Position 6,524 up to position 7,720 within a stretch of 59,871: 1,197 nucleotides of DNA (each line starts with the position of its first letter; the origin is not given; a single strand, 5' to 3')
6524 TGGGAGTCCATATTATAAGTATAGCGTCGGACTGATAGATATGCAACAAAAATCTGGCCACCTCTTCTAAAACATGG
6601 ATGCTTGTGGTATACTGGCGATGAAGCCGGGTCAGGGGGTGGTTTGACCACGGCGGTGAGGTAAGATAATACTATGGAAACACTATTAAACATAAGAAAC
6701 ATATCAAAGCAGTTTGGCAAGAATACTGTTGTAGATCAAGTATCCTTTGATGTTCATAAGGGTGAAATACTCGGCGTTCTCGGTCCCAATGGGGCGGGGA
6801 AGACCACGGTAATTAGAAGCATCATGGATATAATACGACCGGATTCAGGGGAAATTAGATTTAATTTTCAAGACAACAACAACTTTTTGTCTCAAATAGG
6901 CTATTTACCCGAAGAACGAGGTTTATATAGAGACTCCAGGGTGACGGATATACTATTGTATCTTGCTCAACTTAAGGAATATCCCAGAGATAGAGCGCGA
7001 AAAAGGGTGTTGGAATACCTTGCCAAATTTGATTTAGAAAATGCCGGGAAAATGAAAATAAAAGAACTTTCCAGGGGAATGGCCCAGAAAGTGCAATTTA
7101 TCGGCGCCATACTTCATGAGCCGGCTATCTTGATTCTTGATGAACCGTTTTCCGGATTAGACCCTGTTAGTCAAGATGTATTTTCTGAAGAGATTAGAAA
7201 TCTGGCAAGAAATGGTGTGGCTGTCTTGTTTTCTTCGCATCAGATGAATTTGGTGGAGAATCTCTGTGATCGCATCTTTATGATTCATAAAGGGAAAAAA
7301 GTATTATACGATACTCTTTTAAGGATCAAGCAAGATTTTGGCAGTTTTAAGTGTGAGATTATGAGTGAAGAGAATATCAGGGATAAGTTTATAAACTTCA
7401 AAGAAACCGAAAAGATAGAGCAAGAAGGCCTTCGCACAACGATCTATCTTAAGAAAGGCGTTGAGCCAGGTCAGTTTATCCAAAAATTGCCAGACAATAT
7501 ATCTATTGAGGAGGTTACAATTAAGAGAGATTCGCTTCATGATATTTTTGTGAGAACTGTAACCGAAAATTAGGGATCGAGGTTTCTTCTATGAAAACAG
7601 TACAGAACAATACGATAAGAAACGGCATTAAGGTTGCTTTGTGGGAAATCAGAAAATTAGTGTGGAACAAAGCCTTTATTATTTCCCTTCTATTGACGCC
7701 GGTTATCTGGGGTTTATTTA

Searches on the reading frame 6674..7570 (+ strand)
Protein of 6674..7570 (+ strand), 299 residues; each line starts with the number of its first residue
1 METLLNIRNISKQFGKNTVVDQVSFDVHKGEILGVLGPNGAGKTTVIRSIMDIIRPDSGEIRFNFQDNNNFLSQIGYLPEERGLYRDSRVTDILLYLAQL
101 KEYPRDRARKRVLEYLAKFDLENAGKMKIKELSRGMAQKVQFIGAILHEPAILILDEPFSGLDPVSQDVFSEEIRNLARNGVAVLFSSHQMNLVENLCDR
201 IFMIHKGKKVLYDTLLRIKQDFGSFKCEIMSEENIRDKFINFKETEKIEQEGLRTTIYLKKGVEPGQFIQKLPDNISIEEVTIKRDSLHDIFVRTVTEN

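Call 101: search_protein_families(library=pfam, proteins=[window:6674-7570:+], max_evalue=0.001)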
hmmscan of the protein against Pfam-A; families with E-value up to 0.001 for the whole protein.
window:6674-7570:+ (299 aa): 6 families
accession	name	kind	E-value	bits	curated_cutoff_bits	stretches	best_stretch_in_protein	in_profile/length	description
PF00005.33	ABC_tran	-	1.7e-27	97.1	25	1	21-159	2-136/137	ABC transporter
PF13304.12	AAA_21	-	9.9e-18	65.7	27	1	115-195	221-304/304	AAA domain, putative AbiEii toxin, Type IV TA system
PF13732.12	DrrA1-3_C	-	1.9e-08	35.3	27.4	1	215-296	3-81/81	ATP-binding protein DrrA1-3-like, C-terminal domain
PF13555.12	AAA_29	-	0.00013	22.1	27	1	21-64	13-55/61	P-loop containing region of AAA domain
PF13191.12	AAA_16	-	0.0005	21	32.6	1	30-176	22-158/167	AAA ATPase domain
PF19993.5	DO-GTPase2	-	0.00057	20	27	0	32-66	2-35/226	Double-GTPase 2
